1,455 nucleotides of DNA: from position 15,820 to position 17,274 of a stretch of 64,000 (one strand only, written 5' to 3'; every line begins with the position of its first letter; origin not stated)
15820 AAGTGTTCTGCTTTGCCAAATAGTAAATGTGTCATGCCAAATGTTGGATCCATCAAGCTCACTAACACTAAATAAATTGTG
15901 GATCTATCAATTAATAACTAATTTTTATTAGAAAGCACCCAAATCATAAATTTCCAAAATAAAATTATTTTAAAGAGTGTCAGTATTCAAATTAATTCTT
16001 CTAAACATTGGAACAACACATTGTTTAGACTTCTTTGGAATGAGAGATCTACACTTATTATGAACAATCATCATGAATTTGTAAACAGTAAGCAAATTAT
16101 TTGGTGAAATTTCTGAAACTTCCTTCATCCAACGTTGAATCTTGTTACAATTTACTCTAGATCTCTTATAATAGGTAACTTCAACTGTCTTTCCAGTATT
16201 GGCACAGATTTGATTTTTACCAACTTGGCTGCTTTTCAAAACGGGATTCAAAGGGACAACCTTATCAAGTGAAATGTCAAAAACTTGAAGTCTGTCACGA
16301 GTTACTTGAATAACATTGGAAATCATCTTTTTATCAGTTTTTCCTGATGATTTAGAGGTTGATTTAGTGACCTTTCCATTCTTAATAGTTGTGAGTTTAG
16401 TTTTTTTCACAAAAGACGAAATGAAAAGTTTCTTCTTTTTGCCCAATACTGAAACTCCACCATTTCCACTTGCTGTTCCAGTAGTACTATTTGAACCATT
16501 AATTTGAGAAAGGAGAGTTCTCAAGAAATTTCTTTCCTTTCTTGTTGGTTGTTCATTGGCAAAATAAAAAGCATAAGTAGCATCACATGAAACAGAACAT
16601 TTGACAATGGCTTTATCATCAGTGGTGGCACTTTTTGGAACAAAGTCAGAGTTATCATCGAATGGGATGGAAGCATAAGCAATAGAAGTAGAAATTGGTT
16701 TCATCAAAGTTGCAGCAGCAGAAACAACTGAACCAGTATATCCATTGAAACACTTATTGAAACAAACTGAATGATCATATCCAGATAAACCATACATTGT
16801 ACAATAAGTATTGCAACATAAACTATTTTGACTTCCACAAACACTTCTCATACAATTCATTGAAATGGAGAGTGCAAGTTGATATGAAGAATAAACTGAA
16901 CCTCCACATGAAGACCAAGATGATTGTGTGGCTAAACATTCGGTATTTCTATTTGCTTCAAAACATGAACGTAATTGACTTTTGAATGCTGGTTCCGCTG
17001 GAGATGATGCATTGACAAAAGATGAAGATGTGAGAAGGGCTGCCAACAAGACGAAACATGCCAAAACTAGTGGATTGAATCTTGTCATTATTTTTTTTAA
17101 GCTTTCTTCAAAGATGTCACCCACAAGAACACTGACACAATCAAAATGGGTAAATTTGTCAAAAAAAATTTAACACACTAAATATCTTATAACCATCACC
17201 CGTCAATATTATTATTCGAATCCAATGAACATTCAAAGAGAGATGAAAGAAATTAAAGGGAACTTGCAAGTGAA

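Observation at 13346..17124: Cluster of three paralogous secreted cysteine-rich proteins of an unnamed family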

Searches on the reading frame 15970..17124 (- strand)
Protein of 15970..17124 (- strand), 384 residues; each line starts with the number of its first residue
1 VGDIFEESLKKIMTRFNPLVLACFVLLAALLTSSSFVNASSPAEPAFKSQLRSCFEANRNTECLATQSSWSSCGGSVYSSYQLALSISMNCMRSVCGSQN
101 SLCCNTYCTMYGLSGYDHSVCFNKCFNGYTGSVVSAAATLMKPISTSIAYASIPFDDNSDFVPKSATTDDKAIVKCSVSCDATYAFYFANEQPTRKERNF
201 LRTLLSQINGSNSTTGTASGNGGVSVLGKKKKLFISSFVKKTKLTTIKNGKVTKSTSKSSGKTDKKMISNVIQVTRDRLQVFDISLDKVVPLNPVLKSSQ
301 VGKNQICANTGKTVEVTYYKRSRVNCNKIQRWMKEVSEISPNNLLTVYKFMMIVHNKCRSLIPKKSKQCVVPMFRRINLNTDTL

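Call 5: search_protein_families(library=pfam, proteins=[window:15970-17124:-], max_evalue=0.1)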
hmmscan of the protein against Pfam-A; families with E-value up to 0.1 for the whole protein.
window:15970-17124:- (384 aa): 0 families

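Call 6: find_homologous_proteins(query=window:15970-17124:-, max_evalue=0.01)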
Query window:15970-17124:- (384 aa): 3 proteins with E <= 0.01 among 5399 candidates.
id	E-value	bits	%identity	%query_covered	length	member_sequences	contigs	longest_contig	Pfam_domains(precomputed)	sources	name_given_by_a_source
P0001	3.0e-242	820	100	97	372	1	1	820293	-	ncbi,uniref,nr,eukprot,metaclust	ncbi:predicted protein [Naegleria gruberi]|uniref:Predicted protein n=1 Tax=Naegleria gruberi TaxID=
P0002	5.6e-84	300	64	54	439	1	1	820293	-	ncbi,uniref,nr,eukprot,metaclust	ncbi:predicted protein [Naegleria gruberi]|uniref:Predicted protein n=1 Tax=Naegleria gruberi TaxID=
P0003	8.2e-56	207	40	90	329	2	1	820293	-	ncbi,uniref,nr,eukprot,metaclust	ncbi:nucleoporin [Naegleria gruberi]|uniref:Nucleoporin n=1 Tax=Naegleria gruberi TaxID=5762 RepID=D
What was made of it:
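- Checked: The similarity is far beyond chance: HMMER E-values of 1e-56 to 1e-242 among the three (call 6).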

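Call 14: list_cluster_members(proteins=[P0001, P0002, P0003])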
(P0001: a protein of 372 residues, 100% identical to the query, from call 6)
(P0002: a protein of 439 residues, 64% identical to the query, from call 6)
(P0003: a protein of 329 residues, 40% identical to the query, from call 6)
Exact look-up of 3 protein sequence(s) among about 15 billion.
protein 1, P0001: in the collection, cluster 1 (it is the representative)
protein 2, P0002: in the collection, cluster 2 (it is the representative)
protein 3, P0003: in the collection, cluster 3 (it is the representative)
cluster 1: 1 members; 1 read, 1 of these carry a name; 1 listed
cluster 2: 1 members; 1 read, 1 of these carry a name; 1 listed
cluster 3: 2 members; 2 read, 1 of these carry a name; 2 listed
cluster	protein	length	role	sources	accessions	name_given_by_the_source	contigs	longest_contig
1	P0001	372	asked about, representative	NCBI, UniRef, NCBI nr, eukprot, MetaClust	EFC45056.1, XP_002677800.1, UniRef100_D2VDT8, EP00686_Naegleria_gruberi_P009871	predicted protein [Naegleria gruberi] | Predicted protein n=1 Tax=Naegleria gruberi TaxID=5762 RepID=D2VDT8_NAEGR | uncharacterized protein NAEGRDRAFT_48735 [Naegleria gruberi]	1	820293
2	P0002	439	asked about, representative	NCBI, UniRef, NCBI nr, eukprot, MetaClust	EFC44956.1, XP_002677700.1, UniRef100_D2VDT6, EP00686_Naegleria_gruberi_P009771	predicted protein [Naegleria gruberi] | Predicted protein n=1 Tax=Naegleria gruberi TaxID=5762 RepID=D2VDT6_NAEGR | uncharacterized protein NAEGRDRAFT_67035 [Naegleria gruberi]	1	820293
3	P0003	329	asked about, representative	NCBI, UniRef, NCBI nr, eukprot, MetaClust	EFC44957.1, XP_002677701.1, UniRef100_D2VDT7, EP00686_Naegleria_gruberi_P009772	nucleoporin [Naegleria gruberi] | Nucleoporin n=1 Tax=Naegleria gruberi TaxID=5762 RepID=D2VDT7_NAEGR | XP_002677701.1 nucleoporin [Naegleria gruberi]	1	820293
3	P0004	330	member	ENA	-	-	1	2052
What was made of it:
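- Checked: The organism is Naegleria gruberi (XP_002677700, XP_002677701, XP_002677800; calls 6, 14), not a dictyostelid.
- The window's proteins are N. gruberi predicted proteins on an 820-kb contig (calls 6, 14).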

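Call 19: find_homologous_proteins(query=A2, max_evalue=0.01)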
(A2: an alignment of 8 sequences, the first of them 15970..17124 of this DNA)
Query A2 (8 sequences) (384 aa, profile of the alignment): 14 proteins with E <= 0.01 among 8000 candidates.
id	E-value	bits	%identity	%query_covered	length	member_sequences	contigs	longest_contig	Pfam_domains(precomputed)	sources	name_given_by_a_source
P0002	1.3e-152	527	64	54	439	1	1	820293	-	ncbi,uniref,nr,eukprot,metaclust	ncbi:predicted protein [Naegleria gruberi]|uniref:Predicted protein n=1 Tax=Naegleria gruberi TaxID=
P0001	6.6e-137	475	100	97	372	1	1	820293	-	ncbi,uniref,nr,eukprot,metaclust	ncbi:predicted protein [Naegleria gruberi]|uniref:Predicted protein n=1 Tax=Naegleria gruberi TaxID=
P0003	9.8e-131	455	40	90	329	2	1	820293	-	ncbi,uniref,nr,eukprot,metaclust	ncbi:nucleoporin [Naegleria gruberi]|uniref:Nucleoporin n=1 Tax=Naegleria gruberi TaxID=5762 RepID=D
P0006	1.1e-121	425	25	90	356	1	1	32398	-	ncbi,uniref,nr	ncbi:hypothetical protein C9374_014248 [Naegleria lovaniensis]|uniref:Uncharacterized protein n=1 Ta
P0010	2.0e-45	174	62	29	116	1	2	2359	-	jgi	jgi:hypothetical protein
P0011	2.3e-44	170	69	24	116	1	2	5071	-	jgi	jgi:hypothetical protein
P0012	1.5e-43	168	60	32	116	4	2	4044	-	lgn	-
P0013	4.9e-42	163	66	24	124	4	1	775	-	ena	-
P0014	6.0e-42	163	67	23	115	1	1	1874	-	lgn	-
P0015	7.2e-42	162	63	24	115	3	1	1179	-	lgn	-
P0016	2.2e-39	154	56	28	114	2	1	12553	-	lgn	-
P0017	1.9e-37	148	65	23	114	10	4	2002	-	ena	-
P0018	6.2e-37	146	66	23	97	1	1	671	-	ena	-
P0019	9.8e-34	136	54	29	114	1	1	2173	-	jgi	jgi:hypothetical protein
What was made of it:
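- A word-indexed search added ten ~115-aa proteins (call 19).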

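Call 21: find_encoding_contigs(protein=P0016, flank=8000, max_places=3)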
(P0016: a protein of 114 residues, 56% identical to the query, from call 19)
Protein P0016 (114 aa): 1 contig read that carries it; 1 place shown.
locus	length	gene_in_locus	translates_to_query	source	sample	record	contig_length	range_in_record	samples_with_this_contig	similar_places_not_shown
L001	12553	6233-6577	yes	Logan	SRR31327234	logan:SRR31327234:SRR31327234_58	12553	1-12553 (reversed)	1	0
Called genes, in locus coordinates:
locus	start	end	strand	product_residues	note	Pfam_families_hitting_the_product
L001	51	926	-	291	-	PF02463:SMC_N (weak), PF13476:AAA_23 (weak), PF00005:ABC_tran, PF13304:AAA_21 (faint), PF12399:BCA_ABC_TP_C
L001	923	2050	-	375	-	PF02653:BPD_transp_2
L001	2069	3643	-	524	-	PF13646:HEAT_2 (faint), PF02653:BPD_transp_2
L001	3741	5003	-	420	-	PF13433:Peripla_BP_5, PF13458:Peripla_BP_6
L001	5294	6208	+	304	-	-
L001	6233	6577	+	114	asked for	-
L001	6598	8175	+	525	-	PF20154:LNT_N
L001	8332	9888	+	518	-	-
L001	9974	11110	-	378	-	PF08447:PAS_3, PF00990:GGDEF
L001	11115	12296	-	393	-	PF06032:S-Me-THD_N, PF20906:S-Me-THD_C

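Call 23: search_protein_families(library=ncbifam, proteins=[P0010, P0016, P0013, window:15970-17124:-, L001:5294-6208:+, L001:6598-8175:+, L001:8332-9888:+], max_evalue=0.1)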
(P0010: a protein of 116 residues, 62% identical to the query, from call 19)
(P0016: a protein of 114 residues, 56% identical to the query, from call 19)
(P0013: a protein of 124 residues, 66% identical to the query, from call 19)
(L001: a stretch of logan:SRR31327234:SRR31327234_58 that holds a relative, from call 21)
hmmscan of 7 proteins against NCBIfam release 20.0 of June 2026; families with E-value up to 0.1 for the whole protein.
P0010 (116 aa): 0 families

P0016 (114 aa): 1 family
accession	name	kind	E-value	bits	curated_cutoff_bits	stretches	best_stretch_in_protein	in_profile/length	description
NF047376.1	TAA_AbiEi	equivalog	0.088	12.5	150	0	42-93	66-121/172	type IV toxin-antitoxin system AbiEi family antitoxin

P0013 (124 aa): 0 families

window:15970-17124:- (384 aa): 0 families

L001:5294-6208:+ (304 aa): 0 families

L001:6598-8175:+ (525 aa): 1 family
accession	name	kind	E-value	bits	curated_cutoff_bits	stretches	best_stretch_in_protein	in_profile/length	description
TIGR00546.1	lnt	equivalog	6.1e-38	131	132.9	1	50-467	12-395/395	apolipoprotein N-acyltransferase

L001:8332-9888:+ (518 aa): 0 families
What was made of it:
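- On Any Pfam-A or NCBIfam family: NCBIfam gives none (call 23).
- No named family matches (calls 5, 23).
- Tried and rejected: NCBIfam (call 23).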

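Call 25: find_related_loci(query=A3, collection=genome_contigs, flank=6000)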
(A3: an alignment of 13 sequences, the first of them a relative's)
Query A3 (116 aa) in genome_contigs; peptide patterns used: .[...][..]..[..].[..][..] (x = any residue, [..] = any of these).
33 stretches matched a pattern; 1 encode a relative of the query (tblastn E <= 1e-3); 1 distinct loci.
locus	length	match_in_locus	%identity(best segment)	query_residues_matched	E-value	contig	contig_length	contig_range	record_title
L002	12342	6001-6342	62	1-115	2e-49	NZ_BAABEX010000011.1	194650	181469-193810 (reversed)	Acidovorax lacteus strain JCM 31890 sequence11, whole genome shotgun sequence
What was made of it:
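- The family is extremely rare in bacteria: 1 of 185,579 species-representative genomes matched the search pattern (call 25).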

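Call 33: find_encoding_contigs(protein=P0011, flank=5000, max_places=3)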
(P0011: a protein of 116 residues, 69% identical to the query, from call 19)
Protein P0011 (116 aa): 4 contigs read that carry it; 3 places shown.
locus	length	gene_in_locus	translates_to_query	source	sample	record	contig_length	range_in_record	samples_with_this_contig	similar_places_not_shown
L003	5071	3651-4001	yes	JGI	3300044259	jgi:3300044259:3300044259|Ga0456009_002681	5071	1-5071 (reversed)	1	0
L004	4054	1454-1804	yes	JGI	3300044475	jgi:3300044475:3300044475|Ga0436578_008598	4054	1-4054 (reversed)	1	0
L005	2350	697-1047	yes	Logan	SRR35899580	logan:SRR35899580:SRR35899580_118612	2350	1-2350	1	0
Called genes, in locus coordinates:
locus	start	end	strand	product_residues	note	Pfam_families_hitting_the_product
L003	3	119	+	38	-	?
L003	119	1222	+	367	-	PF01636:APH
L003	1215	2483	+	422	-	PF00202:Aminotran_3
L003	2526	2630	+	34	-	-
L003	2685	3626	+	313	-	-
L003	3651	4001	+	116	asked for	-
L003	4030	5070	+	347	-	?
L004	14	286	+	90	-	PF00202:Aminotran_3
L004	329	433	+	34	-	-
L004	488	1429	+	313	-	-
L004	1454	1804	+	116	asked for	-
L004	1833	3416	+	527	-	PF20154:LNT_N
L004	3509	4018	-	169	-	PF00990:GGDEF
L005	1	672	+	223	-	?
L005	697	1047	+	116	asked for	-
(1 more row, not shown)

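Call 34: find_encoding_contigs(protein=P0012, flank=5000, max_places=3)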
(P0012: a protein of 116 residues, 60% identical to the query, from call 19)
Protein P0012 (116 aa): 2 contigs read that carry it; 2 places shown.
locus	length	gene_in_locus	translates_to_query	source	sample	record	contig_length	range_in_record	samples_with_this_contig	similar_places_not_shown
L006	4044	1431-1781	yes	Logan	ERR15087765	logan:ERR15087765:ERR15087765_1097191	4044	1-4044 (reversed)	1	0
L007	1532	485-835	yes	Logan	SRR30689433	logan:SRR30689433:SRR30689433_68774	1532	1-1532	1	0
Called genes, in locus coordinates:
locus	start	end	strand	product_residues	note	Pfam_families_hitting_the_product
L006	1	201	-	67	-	?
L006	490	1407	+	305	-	-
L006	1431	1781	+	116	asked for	-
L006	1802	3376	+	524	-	PF20154:LNT_N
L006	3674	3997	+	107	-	-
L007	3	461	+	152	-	?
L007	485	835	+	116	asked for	-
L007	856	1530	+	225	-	?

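Call 48: search_protein_families(library=pfam, proteins=[L001:5294-6208:+, L003:2685-3626:+, L001:6598-8175:+, P0010], max_evalue=0.1)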
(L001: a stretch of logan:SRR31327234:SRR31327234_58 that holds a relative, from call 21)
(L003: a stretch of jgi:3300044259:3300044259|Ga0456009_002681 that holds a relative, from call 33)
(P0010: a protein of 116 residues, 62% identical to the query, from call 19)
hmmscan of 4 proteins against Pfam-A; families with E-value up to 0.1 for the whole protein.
L001:5294-6208:+ (304 aa): 0 families

L003:2685-3626:+ (313 aa): 0 families

L001:6598-8175:+ (525 aa): 2 families
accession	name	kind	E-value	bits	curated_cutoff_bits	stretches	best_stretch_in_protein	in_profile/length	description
PF20154.4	LNT_N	-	4.3e-11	43.7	27.1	1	10-163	1-159/159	Apolipoprotein N-acyltransferase N-terminal domain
PF00795.27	CN_hydrolase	-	5.3e-05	23.1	23.2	1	358-468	106-222/256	Carbon-nitrogen hydrolase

P0010 (116 aa): 0 families

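Call 58: find_encoding_contigs(protein=P0004, flank=3000, max_places=4)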
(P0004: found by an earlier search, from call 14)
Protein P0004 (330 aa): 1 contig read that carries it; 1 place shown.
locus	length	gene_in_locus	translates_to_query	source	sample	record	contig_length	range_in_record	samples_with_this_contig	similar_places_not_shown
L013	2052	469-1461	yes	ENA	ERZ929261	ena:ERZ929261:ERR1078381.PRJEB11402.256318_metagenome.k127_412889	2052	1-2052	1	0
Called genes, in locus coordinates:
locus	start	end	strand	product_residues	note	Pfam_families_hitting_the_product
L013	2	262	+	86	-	?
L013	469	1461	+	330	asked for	-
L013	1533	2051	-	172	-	?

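Call 59: find_encoding_contigs(protein=P0003, flank=3000, max_places=6)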
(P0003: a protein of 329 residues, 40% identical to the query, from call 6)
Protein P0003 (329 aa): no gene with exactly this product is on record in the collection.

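Call 64: find_related_loci(query=A3, collection=metagenome_contigs, flank=4000)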
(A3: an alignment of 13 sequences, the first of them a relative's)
Query A3 (116 aa) in metagenome_contigs; peptide patterns used: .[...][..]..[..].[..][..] (x = any residue, [..] = any of these).
48 stretches matched a pattern; 2 encode a relative of the query (tblastn E <= 1e-3); 2 distinct loci.
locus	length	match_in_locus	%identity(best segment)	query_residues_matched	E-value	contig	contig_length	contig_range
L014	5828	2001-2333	69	1-109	5e-50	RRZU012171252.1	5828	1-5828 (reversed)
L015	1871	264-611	59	1-116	6e-47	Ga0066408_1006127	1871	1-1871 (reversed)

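Call 67: search_protein_families(library=pfam, alignment_id=A3, max_evalue=10)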
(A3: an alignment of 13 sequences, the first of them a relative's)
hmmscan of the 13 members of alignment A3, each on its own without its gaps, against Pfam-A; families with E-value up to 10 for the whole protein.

A. member 1, P0010 (116 aa): 0 families

B. families by the number of members that match (of 13 scanned): 3 families
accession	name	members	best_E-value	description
PF19661.4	DUF6164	1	0.061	Family of unknown function (DUF6164)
PF06286.16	Coleoptericin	1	0.13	Coleoptericin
PF09017.16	Transglut_prok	1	0.15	Microbial transglutaminase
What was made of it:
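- On Saposin-like proteins (SAPLIP, naegleriapores): There is no SapB Pfam hit (calls 5, 67).
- Closest known: Saposin-like pore formers. Different: There is no Pfam hit (calls 5, 67).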

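Call 68: search_solved_structures(query=A3, max_evalue=10)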
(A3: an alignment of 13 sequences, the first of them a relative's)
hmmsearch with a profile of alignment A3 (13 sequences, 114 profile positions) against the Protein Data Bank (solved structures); distinct sequences matched with E-value up to 10: 4.
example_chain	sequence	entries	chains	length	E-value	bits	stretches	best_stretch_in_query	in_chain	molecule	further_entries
4hgx_A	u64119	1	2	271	1.3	12.3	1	37-76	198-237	Xylose isomerase domain containing protein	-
2q02_A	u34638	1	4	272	1.3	12.3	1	37-76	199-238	Putative cytoplasmic protein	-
1xhh_A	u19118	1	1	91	1.7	11.9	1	72-108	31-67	beta-microseminoprotein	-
2iz4_A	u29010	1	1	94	2.1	11.7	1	72-108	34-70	BETA-MICROSEMINOPROTEIN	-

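Call 87: find_related_loci(query=A3, collection=viral_contigs, flank=4000)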
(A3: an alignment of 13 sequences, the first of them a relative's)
Query A3 (116 aa) in viral_contigs; peptide patterns used: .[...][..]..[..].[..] (x = any residue, [..] = any of these).
38 stretches matched a pattern, but none encodes a relative of the query by tblastn (E <= 1e-3).
